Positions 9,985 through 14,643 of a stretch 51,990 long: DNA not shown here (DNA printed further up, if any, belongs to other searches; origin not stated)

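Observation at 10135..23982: Four adjacent proteins share a CsgG/LpoB/TolB-N-like module; three form a tandem giant-paralog family with a TolB-like module-plus-propeller logic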

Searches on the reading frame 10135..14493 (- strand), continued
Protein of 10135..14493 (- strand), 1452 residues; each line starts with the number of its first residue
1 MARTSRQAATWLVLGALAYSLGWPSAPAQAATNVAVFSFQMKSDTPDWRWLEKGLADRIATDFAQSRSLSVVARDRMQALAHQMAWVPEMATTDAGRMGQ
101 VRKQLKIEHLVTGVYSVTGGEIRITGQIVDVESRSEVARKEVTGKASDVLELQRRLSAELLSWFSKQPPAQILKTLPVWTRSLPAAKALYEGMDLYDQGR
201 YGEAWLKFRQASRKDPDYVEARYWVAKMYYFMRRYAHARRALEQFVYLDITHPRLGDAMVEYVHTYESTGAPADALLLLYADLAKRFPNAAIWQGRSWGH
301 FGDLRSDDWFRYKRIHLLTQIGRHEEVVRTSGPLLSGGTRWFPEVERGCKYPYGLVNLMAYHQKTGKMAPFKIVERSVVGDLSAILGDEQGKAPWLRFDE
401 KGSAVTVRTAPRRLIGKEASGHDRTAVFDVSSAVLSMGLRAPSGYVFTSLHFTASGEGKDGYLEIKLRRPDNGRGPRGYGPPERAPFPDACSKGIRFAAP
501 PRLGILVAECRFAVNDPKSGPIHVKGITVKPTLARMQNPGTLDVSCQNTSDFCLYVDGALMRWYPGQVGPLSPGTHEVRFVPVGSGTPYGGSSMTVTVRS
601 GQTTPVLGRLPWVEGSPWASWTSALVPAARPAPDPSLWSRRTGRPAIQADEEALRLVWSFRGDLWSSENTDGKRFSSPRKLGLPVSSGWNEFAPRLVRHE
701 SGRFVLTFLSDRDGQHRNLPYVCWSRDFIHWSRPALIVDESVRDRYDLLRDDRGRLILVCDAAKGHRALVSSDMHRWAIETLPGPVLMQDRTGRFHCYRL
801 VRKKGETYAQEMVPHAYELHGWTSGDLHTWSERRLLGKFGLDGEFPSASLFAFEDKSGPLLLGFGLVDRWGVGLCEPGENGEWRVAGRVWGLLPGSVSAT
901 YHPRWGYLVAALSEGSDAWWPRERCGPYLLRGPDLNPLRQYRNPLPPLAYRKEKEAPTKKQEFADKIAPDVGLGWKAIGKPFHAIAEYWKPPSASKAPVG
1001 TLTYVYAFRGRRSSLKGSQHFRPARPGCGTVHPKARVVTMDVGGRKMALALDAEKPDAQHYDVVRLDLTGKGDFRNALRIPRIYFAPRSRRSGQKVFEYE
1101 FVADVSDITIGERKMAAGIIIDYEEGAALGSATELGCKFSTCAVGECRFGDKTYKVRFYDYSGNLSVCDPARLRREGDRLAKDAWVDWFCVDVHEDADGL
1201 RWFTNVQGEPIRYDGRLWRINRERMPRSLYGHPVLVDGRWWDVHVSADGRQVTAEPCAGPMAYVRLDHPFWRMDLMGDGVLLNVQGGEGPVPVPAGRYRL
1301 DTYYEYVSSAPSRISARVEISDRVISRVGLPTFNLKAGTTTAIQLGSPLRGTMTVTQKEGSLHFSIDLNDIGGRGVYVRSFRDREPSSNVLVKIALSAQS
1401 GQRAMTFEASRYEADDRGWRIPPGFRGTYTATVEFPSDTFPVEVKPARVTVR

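Call 48: search_protein_families(library=pfam, proteins=[P0016, P0041, P0059, P0063, P0075, P0098, P0013, P0051], max_evalue=0.01)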
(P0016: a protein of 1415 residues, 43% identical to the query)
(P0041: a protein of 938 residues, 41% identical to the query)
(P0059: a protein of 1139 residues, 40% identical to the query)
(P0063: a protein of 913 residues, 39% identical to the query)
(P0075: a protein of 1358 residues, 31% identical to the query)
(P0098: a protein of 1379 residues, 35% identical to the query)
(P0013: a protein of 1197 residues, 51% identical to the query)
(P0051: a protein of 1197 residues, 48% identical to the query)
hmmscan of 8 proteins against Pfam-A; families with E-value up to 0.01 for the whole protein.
P0016 (1415 aa): 3 families
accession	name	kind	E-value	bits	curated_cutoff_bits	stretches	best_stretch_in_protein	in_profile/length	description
PF13414.12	TPR_11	-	0.0003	20.9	26.8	1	190-225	4-39/42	TPR repeat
PF14559.12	TPR_19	-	0.00063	20.5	25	0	190-239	1-50/68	Tetratricopeptide repeat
PF13432.12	TPR_16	-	0.0022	18.9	32.7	0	186-225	3-42/65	Tetratricopeptide repeat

P0041 (938 aa): 6 families
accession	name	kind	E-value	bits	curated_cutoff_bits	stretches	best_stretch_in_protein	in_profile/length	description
PF13088.12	BNR_2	-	3.4e-09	36.9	31.4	1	651-821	85-250/277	BNR repeat-like domain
PF13414.12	TPR_11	-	0.00012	22.2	26.8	1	199-234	4-39/42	TPR repeat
PF14559.12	TPR_19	-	0.0002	22.1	25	1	199-248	1-50/68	Tetratricopeptide repeat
PF13432.12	TPR_16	-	0.00041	21.2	32.7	1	196-248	4-56/65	Tetratricopeptide repeat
PF07719.23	TPR_2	-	0.0024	18.3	27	0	224-253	2-31/34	Tetratricopeptide repeat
PF12895.13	ANAPC3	-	0.0026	18.4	27.2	1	193-248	27-81/82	Anaphase-promoting complex, cyclosome, subunit 3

P0059 (1139 aa): 5 families
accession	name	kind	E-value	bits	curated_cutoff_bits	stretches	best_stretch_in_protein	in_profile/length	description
PF06452.16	CBM9_1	-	1.7e-06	28.5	23.4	1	951-1119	16-173/185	Carbohydrate family 9 binding domain-like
PF14559.12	TPR_19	-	0.00022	21.9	25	1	190-251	1-62/68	Tetratricopeptide repeat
PF13432.12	TPR_16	-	0.00081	20.2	32.7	1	187-239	4-56/65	Tetratricopeptide repeat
PF07719.23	TPR_2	-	0.0015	18.9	27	0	215-239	2-26/34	Tetratricopeptide repeat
PF13414.12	TPR_11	-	0.0046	17.1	26.8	0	190-225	4-39/42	TPR repeat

P0063 (913 aa): 2 families
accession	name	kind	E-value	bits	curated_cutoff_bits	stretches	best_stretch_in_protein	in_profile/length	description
PF17680.6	FlgO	-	2.2e-07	31.2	22.6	1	11-130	4-118/130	FlgO protein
PF13414.12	TPR_11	-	0.00035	20.6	26.8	1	188-223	4-39/42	TPR repeat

P0075 (1358 aa): 4 families
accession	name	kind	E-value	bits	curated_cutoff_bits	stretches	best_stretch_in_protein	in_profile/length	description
PF13088.12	BNR_2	-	6.3e-06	26.2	31.4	1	650-744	165-257/277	BNR repeat-like domain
PF14559.12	TPR_19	-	0.00011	22.9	25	1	181-244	1-64/68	Tetratricopeptide repeat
PF13432.12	TPR_16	-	0.00049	20.9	32.7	1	177-231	3-57/65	Tetratricopeptide repeat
PF07719.23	TPR_2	-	0.0057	17.1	27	0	206-235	2-31/34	Tetratricopeptide repeat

P0098 (1379 aa): 9 families
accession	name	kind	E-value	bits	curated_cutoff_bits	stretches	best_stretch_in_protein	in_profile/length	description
PF12796.13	Ank_2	-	7e-53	177.6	27.3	7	1151-1235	8-89/90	Ankyrin repeats (3 copies)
PF00023.36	Ank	-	1.2e-47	157.6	21.1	3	1170-1199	2-31/33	Ankyrin repeat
PF13637.12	Ank_4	-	5.3e-47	157.2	22.7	5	1018-1067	1-50/50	Ankyrin repeats (many copies)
PF13857.12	Ank_5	-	1.6e-36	124.3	27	4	1156-1210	1-56/56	Ankyrin repeats (many copies)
PF13606.12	Ank_3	-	2.5e-30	101.1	22.3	1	1170-1198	2-30/30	Ankyrin repeat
PF14559.12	TPR_19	-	0.0001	23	25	1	191-241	1-51/68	Tetratricopeptide repeat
PF23745.1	ANK_LRRK2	-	0.0001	22.6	27.5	0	1018-1071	35-88/130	LRRK2 ANK repeat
PF13414.12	TPR_11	-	0.00053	20.1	26.8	1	191-226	4-39/42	TPR repeat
PF13424.12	TPR_12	-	0.0086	16.7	30.1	0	209-240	39-70/77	Tetratricopeptide repeat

P0013 (1197 aa): 2 families
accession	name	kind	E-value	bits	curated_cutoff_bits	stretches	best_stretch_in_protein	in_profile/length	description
PF08281.18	Sigma70_r4_2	-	6.5e-13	48.5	25.7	1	123-173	3-53/54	Sigma-70, region 4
PF04542.20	Sigma70_r2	-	4.7e-12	45.9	24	1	24-89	2-69/71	Sigma-70 region 2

P0051 (1197 aa): 9 families
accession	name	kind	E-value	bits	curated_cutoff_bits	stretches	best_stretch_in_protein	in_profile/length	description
PF14559.12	TPR_19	-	1.9e-08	34.9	25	1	189-237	1-49/68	Tetratricopeptide repeat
PF13432.12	TPR_16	-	3.4e-06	27.8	32.7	1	186-232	4-50/65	Tetratricopeptide repeat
PF13414.12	TPR_11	-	1.3e-05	25.2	26.8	1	189-224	4-39/42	TPR repeat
PF13428.12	TPR_14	-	2e-05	25.3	23.5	0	1146-1182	5-41/44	Tetratricopeptide repeat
PF07719.23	TPR_2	-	2.5e-05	24.5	27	0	184-211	6-33/34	Tetratricopeptide repeat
PF13174.12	TPR_6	-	0.00078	20.4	26.3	0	1144-1174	2-32/33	Tetratricopeptide repeat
PF09976.15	TPR_21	-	0.00096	19.4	25.5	0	777-850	80-149/193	Tetratricopeptide repeat-like domain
PF12895.13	ANAPC3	-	0.0032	18.1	27.2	0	186-238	30-81/82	Anaphase-promoting complex, cyclosome, subunit 3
PF13181.12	TPR_8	-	0.0041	17.6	25.7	0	214-243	2-31/34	Tetratricopeptide repeat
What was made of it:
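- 11674..12558 (-): A beta-propeller (residues 646-940), BNR/Asp-box type, about six blades. BNR_2 exceeds its cut-off in relative P0041 (call 48).
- One relative carries a CBM9 (call 48).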

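Call 52: predict_structure(alignment_id=A4)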
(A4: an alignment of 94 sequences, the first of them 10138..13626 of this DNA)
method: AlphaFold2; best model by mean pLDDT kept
length: 1163 residues; sequences in the alignment: 94
mean_pLDDT: 89.3   pTM: 0.80
mean pLDDT of the five models: 89.3, 88.4, 88.4, 87.9, 87.1
residues with pLDDT >= 90: 803; 70-90: 265; 50-70: 65; < 50: 30
segments of 3 or more residues with pLDDT < 50: 517-522, 658-668, 670-674, 913-918
pLDDT, mean of each block of 10 residues (from residue 1): 74 82 91 94 81 81 91 96 75 75 89 97 91 83 94 98 98 95 75 95 97 96 95 96 97 95 95 93 98 89 98 96 93 86 72 86 96 92 92 86 95 96 89 97 96 92 97 92 96 96 96 66 71 97 96 82 91 82 89 92 88 95 79 85 94 58 47 51 56 81 95 95 92 96 96 95 94 96 97 90 86 94 93 91 87 97 96 94 83 83 78 51 89 89 97 97 97 97 96 96 98 96 91 80 97 97 95 95 95 86 94 85 88 90 95 97 91
secondary structure, 60 per line:
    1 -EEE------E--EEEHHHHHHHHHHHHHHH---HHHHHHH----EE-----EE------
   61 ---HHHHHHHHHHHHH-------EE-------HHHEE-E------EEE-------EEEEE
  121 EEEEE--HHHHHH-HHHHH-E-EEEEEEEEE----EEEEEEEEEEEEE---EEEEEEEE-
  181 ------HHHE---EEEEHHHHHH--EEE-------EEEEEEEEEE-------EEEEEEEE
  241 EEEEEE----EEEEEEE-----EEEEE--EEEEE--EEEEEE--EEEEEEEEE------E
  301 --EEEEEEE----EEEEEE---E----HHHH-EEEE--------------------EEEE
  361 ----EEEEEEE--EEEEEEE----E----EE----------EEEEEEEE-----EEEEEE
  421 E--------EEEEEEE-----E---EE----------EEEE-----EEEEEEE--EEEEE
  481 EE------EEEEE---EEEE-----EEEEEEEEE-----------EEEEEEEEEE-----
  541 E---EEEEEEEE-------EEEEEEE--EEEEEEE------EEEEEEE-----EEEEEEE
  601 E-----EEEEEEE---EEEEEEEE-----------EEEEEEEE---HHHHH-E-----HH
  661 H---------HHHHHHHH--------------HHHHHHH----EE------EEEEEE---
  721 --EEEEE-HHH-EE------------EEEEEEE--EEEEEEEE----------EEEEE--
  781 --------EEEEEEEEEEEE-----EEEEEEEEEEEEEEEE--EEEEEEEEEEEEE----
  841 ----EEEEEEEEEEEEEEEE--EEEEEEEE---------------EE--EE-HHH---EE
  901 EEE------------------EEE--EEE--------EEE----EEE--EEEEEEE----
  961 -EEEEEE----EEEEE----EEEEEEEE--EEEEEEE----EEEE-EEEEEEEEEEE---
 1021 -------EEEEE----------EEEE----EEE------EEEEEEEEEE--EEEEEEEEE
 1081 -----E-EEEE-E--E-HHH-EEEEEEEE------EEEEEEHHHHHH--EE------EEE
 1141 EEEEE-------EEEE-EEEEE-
elements in order (helices of 4 or more, strands of 3 or more residues): E2-4 E14-16 H17-31 H35-41 H64-76 E106-108 E116-125 H128-133 H135-139 E143-151 E156-168 E172-179 E194-197 H198-203 E206-208 E216-225 E233-246 E251-257 E263-267 E270-274 E277-282 E285-293 E303-309 E314-319 H328-331 E333-336 E357-360 E365-371 E374-380 E402-409 E415-421 E430-436 E458-461 E467-473 E476-482 E489-493 E497-500 E506-514 E526-535 E545-552 E560-566 E569-575 E582-588 E594-601 E607-613 E617-624 E636-643 H647-651 H671-678 H693-699 E712-717 E723-727 E747-753 E756-763 E774-778 E789-800 E806-821 E824-836 E845-860 E863-870 E899-903 E922-924 E927-929 E938-940 E945-947 E950-956 E962-967 E972-976 E981-988 E991-997 E1002-1005 E1007-1017 E1028-1032 E1043-1046 E1051-1053 E1060-1069 E1072-1080 E1088-1091 E1102-1109 E1116-1121 H1122-1127 E1138-1145 E1153-1156 E1158-1162
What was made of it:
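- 12658..13593 (-): A middle region: helical part (about 301-400), beta-sandwich (about 405-535) and PEGA-like 7-strand sandwich (539-612). Secondary structure of the model (call 52).
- On TolB: About 470 residues intervene (call 52).
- On GH33 sialidase: The model has about 22 strands (call 52).
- On PEGA domain (PF08308): The model shows a compatible 7-strand sandwich at A 540-608 (call 52), so 'PEGA-like' is a fold-level description only.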
